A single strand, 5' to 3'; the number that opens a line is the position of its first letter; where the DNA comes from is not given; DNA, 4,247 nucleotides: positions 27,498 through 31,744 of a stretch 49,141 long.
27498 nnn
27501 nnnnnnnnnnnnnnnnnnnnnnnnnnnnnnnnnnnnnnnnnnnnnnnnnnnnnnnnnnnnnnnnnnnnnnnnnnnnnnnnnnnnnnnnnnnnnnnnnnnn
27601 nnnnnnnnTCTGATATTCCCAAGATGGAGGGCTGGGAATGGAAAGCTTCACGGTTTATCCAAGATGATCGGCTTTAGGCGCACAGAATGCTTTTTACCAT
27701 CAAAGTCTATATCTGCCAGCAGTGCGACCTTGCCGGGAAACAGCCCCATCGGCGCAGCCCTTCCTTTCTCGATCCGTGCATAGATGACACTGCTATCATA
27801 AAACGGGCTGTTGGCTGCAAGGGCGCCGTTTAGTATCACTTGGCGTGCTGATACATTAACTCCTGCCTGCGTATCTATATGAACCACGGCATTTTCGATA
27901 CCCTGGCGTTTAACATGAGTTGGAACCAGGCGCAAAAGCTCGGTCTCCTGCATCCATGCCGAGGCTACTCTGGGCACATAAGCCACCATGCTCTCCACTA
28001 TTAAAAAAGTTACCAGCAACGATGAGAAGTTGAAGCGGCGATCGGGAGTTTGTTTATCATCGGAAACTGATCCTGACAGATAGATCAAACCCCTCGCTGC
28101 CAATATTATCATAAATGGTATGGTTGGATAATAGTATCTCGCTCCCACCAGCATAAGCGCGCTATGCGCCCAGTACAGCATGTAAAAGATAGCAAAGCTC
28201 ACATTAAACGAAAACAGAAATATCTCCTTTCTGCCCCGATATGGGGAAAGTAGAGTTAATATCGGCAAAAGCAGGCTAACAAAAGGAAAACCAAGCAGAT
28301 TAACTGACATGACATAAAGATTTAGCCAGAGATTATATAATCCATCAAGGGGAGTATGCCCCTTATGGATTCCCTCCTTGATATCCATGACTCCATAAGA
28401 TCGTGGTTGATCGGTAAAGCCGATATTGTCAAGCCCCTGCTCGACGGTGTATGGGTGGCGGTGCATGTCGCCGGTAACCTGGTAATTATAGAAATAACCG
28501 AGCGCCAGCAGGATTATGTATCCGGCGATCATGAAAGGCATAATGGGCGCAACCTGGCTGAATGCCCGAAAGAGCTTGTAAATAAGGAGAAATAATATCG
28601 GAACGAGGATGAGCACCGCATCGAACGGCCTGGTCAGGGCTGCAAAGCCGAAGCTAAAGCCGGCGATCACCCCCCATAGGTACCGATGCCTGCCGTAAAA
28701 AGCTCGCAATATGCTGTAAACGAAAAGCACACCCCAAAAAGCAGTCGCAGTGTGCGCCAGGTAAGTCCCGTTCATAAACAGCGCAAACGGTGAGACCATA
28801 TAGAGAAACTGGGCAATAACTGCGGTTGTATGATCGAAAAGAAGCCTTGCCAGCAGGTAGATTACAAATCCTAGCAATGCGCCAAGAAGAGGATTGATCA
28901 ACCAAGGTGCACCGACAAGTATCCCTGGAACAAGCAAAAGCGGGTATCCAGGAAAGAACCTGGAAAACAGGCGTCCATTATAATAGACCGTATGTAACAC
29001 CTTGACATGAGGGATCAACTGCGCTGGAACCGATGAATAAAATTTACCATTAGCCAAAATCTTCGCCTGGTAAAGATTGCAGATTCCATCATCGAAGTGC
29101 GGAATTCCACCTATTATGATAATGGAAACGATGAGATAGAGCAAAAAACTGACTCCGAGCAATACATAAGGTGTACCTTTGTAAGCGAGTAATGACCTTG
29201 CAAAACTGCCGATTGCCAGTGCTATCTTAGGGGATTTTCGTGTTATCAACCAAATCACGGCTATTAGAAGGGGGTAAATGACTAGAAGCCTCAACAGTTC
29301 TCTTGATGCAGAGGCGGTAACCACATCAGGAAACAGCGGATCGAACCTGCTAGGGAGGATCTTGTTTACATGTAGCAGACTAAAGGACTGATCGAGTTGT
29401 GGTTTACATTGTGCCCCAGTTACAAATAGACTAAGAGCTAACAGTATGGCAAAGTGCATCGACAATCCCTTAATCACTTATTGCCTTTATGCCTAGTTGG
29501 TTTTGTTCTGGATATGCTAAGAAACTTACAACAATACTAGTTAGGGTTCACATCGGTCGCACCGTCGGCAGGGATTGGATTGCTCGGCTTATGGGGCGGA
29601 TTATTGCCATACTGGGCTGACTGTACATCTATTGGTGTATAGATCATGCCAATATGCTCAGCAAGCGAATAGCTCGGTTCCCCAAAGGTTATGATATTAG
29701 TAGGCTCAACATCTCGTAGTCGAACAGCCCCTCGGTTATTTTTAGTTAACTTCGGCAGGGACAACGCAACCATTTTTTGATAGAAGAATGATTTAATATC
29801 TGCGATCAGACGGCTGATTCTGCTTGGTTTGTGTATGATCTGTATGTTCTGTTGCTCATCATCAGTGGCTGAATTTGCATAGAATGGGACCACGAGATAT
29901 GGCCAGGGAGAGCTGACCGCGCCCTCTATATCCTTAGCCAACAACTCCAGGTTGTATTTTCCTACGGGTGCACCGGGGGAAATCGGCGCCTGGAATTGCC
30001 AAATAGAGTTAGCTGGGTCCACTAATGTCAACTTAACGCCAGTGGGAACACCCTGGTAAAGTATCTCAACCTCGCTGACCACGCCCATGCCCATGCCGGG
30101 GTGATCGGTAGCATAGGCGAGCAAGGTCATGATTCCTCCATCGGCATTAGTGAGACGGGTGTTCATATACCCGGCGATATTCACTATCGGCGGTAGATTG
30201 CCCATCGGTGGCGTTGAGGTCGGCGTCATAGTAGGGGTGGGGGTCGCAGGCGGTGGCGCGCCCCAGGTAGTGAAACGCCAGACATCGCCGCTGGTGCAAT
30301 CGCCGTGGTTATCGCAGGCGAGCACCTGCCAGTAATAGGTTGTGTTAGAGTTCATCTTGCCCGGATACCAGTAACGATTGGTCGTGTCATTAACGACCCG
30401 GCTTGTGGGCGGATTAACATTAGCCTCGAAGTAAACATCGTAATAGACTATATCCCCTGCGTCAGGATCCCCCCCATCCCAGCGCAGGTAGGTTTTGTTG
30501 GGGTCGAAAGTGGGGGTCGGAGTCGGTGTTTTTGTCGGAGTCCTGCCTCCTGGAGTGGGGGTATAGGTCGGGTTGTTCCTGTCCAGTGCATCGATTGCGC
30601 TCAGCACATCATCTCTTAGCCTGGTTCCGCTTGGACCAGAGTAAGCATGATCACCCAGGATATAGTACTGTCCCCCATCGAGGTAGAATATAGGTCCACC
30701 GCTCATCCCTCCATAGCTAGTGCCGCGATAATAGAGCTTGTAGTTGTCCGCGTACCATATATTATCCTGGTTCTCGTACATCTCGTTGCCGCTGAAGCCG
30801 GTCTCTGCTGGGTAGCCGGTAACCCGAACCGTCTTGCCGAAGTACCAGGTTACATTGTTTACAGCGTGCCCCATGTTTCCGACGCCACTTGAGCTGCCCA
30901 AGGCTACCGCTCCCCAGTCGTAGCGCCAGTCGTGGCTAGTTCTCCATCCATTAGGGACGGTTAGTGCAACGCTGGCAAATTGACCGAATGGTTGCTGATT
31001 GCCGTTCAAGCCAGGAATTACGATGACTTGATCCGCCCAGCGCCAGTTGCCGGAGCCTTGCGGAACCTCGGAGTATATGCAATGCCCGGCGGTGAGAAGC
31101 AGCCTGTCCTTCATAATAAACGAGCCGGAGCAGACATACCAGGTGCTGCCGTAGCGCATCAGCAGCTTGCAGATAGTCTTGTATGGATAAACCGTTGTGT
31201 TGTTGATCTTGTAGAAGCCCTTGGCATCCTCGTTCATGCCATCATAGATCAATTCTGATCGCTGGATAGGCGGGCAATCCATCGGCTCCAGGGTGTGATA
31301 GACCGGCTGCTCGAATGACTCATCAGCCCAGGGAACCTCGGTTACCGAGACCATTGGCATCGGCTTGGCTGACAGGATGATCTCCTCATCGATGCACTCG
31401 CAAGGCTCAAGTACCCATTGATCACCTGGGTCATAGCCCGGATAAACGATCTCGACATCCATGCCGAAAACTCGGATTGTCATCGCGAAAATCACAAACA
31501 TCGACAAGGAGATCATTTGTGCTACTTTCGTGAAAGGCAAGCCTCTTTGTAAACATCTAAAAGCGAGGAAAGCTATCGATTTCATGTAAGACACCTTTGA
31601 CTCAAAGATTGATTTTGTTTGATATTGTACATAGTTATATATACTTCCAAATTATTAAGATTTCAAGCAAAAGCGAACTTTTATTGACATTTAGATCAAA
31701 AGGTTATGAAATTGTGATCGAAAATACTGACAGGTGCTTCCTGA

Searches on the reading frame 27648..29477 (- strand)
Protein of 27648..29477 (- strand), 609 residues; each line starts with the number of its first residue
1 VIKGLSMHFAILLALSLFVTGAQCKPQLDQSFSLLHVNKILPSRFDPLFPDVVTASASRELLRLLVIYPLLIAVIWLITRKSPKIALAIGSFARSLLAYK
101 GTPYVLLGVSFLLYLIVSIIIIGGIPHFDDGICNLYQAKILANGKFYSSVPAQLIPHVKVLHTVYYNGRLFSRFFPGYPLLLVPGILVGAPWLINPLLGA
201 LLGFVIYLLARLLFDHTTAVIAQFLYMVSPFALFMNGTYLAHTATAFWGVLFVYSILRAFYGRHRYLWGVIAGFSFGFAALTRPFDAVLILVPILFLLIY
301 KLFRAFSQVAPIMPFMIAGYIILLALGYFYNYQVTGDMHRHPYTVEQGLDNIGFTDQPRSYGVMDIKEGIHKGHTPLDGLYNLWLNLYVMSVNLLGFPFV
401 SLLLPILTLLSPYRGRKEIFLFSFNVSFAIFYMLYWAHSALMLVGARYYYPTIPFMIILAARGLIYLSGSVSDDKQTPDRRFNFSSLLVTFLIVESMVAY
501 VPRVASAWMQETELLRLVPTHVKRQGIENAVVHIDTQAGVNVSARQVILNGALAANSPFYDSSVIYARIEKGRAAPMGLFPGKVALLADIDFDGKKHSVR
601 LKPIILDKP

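Call 17: search_protein_families(library=pfam, proteins=[window:27648-29477:-], max_evalue=0.00001)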
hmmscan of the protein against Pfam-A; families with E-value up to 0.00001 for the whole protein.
window:27648-29477:- (609 aa): 1 family
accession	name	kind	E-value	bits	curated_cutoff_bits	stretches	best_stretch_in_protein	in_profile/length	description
PF13231.12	PMT_2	-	1.7e-08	35.3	26.1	1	195-322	28-153/160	Dolichyl-phosphate-mannose-protein mannosyltransferase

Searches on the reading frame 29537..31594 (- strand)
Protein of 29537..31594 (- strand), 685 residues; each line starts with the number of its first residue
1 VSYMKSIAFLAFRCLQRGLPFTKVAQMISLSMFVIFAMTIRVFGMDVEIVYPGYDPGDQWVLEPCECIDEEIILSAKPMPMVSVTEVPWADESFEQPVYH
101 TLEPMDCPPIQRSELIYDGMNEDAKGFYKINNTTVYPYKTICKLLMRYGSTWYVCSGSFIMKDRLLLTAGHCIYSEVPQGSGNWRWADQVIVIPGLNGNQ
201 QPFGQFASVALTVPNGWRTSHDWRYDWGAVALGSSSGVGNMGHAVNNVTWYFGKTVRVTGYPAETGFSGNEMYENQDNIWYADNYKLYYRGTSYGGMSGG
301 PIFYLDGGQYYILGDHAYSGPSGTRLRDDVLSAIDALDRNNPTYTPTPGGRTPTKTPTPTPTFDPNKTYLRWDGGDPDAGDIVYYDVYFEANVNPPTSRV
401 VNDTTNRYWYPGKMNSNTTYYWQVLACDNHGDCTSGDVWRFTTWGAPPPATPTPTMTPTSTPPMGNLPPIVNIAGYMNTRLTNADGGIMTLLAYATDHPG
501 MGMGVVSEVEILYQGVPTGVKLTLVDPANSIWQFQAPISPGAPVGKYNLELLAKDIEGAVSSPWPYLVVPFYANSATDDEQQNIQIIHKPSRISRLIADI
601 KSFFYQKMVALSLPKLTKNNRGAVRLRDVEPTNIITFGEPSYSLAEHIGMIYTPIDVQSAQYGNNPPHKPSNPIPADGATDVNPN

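Call 17: search_protein_families(library=pfam, proteins=[window:29537-31594:-], max_evalue=0.00001)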
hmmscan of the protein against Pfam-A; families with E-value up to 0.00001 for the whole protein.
window:29537-31594:- (685 aa): 0 families

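Call 77: search_protein_families(library=pfam, proteins=[window:29537-31594:-], max_evalue=0.1)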
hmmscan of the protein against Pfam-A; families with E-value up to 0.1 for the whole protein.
window:29537-31594:- (685 aa): 3 families
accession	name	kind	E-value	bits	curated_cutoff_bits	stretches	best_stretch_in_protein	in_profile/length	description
PF00089.32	Trypsin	-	0.0016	18.7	20.6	1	146-269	18-134/220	Trypsin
PF13365.12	Trypsin_2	-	0.0024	19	27.6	1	155-307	1-139/144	Trypsin-like peptidase domain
PF25788.1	Ig_Rha78A_N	-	0.03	15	27.4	1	397-435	53-92/105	Rha78A-like, N-terminal immunoglobulin domain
